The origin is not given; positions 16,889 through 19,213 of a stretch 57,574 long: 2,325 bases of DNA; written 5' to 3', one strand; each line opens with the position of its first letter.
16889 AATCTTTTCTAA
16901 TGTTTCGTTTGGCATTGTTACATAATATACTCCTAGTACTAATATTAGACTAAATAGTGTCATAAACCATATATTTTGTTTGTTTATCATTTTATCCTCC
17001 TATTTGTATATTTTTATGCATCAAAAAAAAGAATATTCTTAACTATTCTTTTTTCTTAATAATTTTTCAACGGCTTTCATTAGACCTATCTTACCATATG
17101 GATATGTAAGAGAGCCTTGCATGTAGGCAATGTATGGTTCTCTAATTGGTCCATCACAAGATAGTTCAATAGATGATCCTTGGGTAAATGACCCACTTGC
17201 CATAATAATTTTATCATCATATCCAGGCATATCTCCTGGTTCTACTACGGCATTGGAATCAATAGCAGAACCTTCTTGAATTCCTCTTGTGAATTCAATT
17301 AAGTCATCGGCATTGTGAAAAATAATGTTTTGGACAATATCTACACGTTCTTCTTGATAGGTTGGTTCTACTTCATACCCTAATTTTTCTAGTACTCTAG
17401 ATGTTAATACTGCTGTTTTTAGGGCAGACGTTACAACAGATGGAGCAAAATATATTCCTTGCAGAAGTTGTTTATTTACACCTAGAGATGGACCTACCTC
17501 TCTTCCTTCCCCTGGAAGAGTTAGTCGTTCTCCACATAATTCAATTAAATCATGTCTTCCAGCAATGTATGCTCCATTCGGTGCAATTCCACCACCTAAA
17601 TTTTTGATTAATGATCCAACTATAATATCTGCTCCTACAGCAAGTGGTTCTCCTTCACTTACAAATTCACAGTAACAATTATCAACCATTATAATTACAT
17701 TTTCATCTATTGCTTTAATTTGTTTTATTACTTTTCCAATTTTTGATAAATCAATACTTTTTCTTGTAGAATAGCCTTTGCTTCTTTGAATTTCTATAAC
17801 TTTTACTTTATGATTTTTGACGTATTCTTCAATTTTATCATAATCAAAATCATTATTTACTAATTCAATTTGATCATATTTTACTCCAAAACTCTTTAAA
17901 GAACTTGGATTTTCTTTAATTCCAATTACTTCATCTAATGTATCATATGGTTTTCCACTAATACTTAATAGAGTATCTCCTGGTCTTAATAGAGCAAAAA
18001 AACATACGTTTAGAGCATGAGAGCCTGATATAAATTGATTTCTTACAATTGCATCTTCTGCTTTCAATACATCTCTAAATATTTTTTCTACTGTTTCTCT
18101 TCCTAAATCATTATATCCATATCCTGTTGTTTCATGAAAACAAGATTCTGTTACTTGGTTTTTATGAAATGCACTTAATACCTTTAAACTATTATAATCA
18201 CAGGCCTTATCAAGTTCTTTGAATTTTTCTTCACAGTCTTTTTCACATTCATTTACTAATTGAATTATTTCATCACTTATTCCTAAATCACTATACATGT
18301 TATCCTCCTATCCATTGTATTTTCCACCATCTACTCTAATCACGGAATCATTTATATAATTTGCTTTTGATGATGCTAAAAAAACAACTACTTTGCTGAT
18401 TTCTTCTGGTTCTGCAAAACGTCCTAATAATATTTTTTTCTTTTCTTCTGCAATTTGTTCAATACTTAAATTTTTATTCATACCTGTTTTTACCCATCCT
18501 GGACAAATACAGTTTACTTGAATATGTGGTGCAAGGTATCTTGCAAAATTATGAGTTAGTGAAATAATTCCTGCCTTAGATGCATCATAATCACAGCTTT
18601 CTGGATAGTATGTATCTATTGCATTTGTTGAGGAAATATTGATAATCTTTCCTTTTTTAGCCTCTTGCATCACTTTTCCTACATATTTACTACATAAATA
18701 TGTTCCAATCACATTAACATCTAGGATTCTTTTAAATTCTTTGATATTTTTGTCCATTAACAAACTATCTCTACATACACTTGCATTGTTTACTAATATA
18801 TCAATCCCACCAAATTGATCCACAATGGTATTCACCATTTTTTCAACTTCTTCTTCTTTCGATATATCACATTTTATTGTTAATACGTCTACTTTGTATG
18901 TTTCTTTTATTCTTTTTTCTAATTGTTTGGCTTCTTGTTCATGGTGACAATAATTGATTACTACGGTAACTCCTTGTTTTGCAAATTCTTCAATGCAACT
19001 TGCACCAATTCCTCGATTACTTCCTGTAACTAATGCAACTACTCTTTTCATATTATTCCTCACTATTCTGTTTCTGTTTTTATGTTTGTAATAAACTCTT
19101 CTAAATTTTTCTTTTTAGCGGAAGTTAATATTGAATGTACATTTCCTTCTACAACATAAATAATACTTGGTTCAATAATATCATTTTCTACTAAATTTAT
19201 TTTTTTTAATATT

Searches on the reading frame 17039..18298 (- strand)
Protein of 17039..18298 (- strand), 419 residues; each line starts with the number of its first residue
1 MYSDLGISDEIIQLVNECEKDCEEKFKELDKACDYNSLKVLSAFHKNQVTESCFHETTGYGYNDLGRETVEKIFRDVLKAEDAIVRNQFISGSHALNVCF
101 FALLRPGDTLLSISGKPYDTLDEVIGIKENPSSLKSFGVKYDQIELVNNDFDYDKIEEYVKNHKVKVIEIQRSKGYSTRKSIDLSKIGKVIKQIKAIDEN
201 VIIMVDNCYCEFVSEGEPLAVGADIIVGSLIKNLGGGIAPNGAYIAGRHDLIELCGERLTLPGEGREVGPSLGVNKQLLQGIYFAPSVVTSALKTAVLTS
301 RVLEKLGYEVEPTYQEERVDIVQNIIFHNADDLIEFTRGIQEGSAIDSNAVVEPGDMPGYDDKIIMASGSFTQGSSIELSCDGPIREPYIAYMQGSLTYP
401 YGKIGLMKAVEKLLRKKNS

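Call 9: search_protein_families(library=pfam, proteins=[window:17039-18298:-], max_evalue=0.01)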
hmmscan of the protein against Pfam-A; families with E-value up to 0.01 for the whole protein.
window:17039-18298:- (419 aa): 4 families
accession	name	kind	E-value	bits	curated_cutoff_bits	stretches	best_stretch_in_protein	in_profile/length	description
PF06838.17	Met_gamma_lyase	-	1.7e-164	547.6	24.2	1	13-413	3-404/405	Methionine gamma-lyase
PF01053.26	Cys_Met_Meta_PP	-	6.7e-11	41.8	27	1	38-236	22-202/381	Cys/Met metabolism PLP-dependent enzyme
PF00464.25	SHMT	-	0.00013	21.2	27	1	70-197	75-199/399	Serine hydroxymethyltransferase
PF00155.27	Aminotran_1_2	-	0.0015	18.2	19.7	0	54-235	36-222/361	Aminotransferase class I and II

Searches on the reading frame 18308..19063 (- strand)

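Call 9: search_protein_families(library=pfam, proteins=[window:18308-19063:-], max_evalue=0.01)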
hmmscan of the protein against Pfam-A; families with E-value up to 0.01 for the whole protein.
window:18308-19063:- (251 aa): 6 families
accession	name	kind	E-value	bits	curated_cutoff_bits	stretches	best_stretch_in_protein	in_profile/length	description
PF13561.12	adh_short_C2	-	1.1e-59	202.3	27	1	16-247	5-234/236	Enoyl-(Acyl carrier protein) reductase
PF00106.31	adh_short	-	2.4e-52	177.7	26.6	1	9-200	2-191/195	short chain dehydrogenase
PF08659.16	KR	-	2.1e-12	47.8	22.6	1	10-125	3-120/180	KR domain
PF09547.16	SpoIVA_ATPase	-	0.00014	21.7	26.6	1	32-84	183-236/237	Stage IV sporulation protein A, ATPase domain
PF02719.21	Polysacc_synt_2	-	0.00015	21.5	20.2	1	11-150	2-133/293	Polysaccharide biosynthesis protein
PF01370.27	Epimerase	-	0.0079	16.1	20.9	0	10-146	1-116/240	NAD dependent epimerase/dehydratase family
